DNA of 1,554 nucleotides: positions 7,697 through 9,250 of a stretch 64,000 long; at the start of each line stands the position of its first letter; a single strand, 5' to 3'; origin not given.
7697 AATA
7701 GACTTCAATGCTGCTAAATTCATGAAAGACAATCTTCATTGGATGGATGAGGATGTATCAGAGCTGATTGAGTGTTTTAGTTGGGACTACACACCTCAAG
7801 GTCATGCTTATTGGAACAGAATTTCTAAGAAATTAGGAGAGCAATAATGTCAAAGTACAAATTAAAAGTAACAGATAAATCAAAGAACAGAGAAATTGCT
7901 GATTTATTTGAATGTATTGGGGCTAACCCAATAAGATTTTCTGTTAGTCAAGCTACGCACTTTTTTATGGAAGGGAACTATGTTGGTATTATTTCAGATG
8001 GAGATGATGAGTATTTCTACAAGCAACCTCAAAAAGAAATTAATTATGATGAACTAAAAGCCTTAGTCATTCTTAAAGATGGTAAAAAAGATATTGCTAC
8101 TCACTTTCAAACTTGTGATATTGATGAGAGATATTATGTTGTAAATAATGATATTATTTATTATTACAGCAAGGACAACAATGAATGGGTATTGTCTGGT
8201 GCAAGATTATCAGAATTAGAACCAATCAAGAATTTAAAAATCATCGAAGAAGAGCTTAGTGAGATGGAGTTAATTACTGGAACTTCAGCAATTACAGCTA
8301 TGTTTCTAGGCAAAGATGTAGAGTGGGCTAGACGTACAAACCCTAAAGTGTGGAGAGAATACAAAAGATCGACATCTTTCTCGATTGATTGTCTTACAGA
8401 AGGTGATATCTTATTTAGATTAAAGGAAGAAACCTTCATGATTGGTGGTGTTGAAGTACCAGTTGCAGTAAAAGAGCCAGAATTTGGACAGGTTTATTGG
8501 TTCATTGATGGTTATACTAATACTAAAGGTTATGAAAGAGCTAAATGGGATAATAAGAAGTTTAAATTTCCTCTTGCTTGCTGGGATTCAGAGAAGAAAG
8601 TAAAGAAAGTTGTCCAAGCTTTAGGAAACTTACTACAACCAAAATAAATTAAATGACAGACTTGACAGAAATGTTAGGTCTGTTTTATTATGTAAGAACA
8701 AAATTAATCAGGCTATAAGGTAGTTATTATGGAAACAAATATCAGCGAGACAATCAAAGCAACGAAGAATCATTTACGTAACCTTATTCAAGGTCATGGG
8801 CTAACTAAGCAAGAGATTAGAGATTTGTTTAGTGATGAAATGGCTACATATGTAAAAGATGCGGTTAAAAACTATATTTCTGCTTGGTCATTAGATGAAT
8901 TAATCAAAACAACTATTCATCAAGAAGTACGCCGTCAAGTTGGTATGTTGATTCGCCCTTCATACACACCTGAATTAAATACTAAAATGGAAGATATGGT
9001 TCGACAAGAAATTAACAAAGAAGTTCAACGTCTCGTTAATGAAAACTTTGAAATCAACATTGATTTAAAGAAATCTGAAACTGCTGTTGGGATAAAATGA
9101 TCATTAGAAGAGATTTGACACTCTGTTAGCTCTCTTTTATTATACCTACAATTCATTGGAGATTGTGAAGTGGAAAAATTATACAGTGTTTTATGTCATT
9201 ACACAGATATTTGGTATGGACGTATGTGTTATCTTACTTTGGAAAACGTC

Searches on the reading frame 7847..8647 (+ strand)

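Call 16: search_protein_families(library=pfam, proteins=[window:7847-8647:+], max_evalue=0.01)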
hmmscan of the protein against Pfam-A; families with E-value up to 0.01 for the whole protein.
window:7847-8647:+ (266 aa): 0 families

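Call 17: search_protein_families(library=phrogs, proteins=[window:7847-8647:+], max_evalue=0.001)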
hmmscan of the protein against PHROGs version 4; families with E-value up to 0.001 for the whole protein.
window:7847-8647:+ (266 aa): 1 family
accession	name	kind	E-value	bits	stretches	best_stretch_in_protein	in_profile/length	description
phrog_7617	-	unknown function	1.2e-26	94.7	1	1-260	1-250/256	-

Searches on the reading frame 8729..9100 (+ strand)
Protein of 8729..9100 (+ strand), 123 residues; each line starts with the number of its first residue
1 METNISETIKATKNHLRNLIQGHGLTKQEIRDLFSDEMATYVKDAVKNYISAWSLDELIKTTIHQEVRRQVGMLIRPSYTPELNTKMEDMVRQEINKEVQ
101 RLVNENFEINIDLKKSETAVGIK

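Call 17: search_protein_families(library=phrogs, proteins=[window:8729-9100:+], max_evalue=0.001)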
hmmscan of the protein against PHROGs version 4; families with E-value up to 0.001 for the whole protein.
window:8729-9100:+ (123 aa): 1 family
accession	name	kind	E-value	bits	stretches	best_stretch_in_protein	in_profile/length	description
phrog_19738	-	unknown function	2.8e-20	73.8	1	7-114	2-112/116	-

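Call 60: search_protein_families(library=pfam, proteins=[window:8729-9100:+], max_evalue=0.1)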
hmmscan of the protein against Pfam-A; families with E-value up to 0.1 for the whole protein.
window:8729-9100:+ (123 aa): 4 families
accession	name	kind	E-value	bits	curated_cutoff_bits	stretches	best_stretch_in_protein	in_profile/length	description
PF10691.14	DUF2497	-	0.018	15.9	27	0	75-103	46-74/75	Protein of unknown function (DUF2497)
PF01145.31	Band_7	-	0.052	14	23.6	0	45-107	73-130/176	SPFH domain / Band 7 family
PF18192.6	DNTTIP1_dimer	-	0.092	13.6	26.1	0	89-107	8-26/69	DNTTIP1 dimerisation domain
PF00101.25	RuBisCO_small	-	0.097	13.1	27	0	88-117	8-37/97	Ribulose bisphosphate carboxylase, small chain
